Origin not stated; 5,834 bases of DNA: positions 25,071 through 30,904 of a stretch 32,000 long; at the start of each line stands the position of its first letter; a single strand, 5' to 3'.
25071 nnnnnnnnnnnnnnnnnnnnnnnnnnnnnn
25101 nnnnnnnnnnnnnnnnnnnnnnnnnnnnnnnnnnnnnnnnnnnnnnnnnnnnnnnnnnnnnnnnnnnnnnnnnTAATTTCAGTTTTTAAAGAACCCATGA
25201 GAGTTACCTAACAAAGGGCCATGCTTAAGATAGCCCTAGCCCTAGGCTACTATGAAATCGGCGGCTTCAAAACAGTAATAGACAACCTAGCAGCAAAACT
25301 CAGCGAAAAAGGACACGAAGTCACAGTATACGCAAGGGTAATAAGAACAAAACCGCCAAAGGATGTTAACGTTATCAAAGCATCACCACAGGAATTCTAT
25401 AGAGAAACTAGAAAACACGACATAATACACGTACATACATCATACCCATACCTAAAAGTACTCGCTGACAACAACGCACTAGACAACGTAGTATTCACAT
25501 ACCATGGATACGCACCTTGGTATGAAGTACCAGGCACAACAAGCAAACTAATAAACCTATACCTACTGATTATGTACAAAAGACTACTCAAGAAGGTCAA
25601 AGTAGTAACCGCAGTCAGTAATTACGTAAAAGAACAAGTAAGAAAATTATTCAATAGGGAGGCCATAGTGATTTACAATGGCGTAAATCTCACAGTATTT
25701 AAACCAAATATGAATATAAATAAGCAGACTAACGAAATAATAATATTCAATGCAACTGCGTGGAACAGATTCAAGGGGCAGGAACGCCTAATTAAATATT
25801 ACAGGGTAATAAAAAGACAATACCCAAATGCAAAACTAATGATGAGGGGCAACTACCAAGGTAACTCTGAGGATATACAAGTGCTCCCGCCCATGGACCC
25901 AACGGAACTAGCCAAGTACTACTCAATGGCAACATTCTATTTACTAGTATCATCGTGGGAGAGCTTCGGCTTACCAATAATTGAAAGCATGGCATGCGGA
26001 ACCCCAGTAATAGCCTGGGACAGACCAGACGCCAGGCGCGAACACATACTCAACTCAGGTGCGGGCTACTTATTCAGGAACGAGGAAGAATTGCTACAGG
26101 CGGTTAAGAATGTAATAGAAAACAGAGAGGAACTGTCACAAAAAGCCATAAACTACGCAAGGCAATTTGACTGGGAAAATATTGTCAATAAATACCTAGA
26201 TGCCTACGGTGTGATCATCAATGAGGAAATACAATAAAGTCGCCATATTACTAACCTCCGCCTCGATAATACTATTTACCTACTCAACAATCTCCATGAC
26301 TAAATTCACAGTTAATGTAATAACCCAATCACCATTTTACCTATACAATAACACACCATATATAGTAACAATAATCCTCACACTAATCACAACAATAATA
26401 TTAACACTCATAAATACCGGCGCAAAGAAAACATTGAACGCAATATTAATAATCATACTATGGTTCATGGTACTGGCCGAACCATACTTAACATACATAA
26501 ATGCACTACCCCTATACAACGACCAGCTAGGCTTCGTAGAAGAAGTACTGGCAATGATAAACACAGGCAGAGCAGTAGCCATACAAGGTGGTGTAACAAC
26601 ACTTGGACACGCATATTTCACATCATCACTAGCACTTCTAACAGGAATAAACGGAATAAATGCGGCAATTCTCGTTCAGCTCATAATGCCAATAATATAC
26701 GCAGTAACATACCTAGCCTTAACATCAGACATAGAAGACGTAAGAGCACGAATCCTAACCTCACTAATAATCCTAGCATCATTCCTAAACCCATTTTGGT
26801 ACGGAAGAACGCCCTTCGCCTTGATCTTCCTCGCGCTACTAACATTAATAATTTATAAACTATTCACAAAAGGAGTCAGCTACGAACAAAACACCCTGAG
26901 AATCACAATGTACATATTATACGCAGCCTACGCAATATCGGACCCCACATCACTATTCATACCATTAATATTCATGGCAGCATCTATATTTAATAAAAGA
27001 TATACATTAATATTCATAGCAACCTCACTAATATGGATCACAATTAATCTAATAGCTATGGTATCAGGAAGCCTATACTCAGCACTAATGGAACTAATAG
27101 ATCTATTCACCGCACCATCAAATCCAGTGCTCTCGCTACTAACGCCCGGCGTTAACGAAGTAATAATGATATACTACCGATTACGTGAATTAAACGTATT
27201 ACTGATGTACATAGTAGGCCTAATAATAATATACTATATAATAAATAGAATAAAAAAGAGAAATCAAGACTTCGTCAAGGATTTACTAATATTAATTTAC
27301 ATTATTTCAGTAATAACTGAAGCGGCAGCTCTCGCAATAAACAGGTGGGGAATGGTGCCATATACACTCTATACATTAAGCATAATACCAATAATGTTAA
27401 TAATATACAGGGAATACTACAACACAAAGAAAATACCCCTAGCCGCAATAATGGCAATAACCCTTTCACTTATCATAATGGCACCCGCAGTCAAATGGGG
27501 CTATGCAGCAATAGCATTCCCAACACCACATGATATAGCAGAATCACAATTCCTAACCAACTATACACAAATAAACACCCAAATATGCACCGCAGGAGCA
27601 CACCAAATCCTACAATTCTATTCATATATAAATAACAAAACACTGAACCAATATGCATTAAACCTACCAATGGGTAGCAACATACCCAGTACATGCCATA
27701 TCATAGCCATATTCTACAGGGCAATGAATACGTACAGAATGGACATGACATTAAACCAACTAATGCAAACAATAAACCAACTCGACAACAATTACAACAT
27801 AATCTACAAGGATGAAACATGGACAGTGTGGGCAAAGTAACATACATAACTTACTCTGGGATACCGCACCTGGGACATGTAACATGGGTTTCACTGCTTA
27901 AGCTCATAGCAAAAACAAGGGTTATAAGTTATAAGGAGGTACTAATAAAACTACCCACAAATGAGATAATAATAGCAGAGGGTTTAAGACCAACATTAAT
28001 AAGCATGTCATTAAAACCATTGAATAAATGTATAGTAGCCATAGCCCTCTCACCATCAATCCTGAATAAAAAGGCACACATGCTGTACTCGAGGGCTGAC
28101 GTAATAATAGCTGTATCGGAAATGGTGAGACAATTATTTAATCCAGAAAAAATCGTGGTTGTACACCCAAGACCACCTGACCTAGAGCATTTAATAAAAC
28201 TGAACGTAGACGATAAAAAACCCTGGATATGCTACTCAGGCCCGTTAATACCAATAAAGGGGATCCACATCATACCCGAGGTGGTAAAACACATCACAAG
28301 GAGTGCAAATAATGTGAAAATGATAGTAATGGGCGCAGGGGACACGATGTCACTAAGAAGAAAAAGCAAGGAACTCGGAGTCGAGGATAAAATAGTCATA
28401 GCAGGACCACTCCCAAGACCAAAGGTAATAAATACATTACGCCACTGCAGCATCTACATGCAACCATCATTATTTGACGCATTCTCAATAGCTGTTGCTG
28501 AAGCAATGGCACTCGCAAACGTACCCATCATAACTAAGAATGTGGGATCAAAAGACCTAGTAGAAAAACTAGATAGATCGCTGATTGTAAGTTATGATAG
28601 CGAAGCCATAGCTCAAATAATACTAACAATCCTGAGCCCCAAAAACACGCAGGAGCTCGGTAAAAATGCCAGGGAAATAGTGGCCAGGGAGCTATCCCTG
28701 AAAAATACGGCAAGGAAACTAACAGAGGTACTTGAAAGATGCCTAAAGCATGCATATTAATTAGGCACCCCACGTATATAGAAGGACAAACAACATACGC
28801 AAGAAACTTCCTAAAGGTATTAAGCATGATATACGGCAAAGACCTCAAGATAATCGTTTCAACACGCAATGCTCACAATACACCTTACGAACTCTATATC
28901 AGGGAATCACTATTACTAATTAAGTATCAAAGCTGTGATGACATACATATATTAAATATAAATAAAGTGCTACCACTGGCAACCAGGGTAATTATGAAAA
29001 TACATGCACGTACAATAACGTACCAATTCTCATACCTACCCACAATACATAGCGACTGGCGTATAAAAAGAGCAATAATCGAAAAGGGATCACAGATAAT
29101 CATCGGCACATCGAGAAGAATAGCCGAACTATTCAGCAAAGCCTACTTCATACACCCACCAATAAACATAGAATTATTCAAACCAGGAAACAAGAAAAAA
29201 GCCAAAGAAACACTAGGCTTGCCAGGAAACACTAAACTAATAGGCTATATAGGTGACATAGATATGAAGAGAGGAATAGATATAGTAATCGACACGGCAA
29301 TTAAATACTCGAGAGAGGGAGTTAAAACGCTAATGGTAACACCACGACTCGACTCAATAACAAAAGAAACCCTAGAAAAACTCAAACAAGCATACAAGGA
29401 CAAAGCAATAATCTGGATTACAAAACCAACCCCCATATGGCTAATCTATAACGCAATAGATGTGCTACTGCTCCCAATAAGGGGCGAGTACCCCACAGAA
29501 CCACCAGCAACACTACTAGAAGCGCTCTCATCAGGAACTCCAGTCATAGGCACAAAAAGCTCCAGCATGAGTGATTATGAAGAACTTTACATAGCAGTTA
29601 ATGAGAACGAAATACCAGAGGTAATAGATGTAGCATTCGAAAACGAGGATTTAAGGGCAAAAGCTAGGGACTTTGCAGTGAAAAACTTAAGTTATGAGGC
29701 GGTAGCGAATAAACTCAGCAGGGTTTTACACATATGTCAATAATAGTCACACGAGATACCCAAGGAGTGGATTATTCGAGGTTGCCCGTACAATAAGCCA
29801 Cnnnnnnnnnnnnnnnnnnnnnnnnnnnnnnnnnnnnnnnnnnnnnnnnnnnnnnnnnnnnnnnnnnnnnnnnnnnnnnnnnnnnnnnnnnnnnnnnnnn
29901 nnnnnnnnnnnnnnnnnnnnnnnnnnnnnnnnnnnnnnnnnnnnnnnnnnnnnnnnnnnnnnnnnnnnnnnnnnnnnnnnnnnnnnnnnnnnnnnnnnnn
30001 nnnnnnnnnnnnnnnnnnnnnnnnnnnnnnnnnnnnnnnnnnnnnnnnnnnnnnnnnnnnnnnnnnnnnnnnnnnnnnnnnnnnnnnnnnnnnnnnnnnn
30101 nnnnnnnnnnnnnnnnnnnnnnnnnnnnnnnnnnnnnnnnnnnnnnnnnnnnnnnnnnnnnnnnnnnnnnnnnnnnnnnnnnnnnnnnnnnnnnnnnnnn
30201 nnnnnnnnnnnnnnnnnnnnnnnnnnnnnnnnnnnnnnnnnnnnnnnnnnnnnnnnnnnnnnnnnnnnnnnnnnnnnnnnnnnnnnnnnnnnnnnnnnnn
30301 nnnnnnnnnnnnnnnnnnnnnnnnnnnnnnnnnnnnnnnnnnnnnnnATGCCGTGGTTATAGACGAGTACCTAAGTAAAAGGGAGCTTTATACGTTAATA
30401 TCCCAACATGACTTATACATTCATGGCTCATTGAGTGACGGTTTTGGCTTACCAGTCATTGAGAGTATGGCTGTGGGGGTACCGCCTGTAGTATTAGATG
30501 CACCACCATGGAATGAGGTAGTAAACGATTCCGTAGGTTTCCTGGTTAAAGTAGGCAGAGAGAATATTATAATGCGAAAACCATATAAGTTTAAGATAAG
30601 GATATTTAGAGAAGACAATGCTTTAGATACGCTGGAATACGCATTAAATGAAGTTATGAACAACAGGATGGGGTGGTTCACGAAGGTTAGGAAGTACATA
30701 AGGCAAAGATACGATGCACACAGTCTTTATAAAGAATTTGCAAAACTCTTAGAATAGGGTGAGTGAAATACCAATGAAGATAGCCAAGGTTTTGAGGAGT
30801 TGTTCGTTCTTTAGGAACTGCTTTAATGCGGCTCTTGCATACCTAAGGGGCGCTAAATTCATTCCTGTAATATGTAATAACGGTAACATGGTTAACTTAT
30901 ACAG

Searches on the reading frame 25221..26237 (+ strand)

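Call 6: search_protein_families(library=pfam, proteins=[window:25221-26237:+], max_evalue=0.01)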
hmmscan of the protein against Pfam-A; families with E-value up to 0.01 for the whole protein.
window:25221-26237:+ (338 aa): 7 families
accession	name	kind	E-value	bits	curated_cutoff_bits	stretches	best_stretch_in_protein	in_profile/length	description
PF00534.26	Glycos_transf_1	-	1e-22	80.9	26.4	1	167-315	10-171/172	Glycosyl transferases group 1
PF13439.12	Glyco_transf_4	-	2.4e-21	76.9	28.5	1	13-158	1-169/170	Glycosyltransferase Family 4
PF13692.12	Glyco_trans_1_4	-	3.2e-15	57.1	27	1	173-301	3-142/142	Glycosyl transferases group 1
PF13579.12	Glyco_trans_4_4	-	4.4e-08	34.1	29.7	1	14-154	1-158/158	Glycosyl transferase 4-like domain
PF13524.12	Glyco_trans_1_2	-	7.3e-08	32.9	25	1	202-310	13-123/144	Glycosyl transferase-like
PF20706.3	GT4-conflict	-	2.6e-06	27.1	26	1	224-266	269-311/385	Family 4 Glycosyltransferase in conflict systems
PF13477.12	Glyco_trans_4_2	-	0.009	16.6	23.4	0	65-132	74-138/139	Glycosyl transferase 4-like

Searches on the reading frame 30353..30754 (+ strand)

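Call 94: search_protein_families(library=pfam, proteins=[window:30353-30754:+], max_evalue=0.001)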
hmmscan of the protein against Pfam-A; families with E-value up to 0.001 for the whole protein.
window:30353-30754:+ (134 aa): 3 families
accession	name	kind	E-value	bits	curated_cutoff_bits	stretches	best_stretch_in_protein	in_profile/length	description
PF00534.26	Glycos_transf_1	-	6e-13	49.1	26.4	1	6-68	80-143/172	Glycosyl transferases group 1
PF13692.12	Glyco_trans_1_4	-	5.9e-09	36.8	27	1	10-69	68-128/142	Glycosyl transferases group 1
PF20706.3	GT4-conflict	-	0.00036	20.1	26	1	9-60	272-323/385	Family 4 Glycosyltransferase in conflict systems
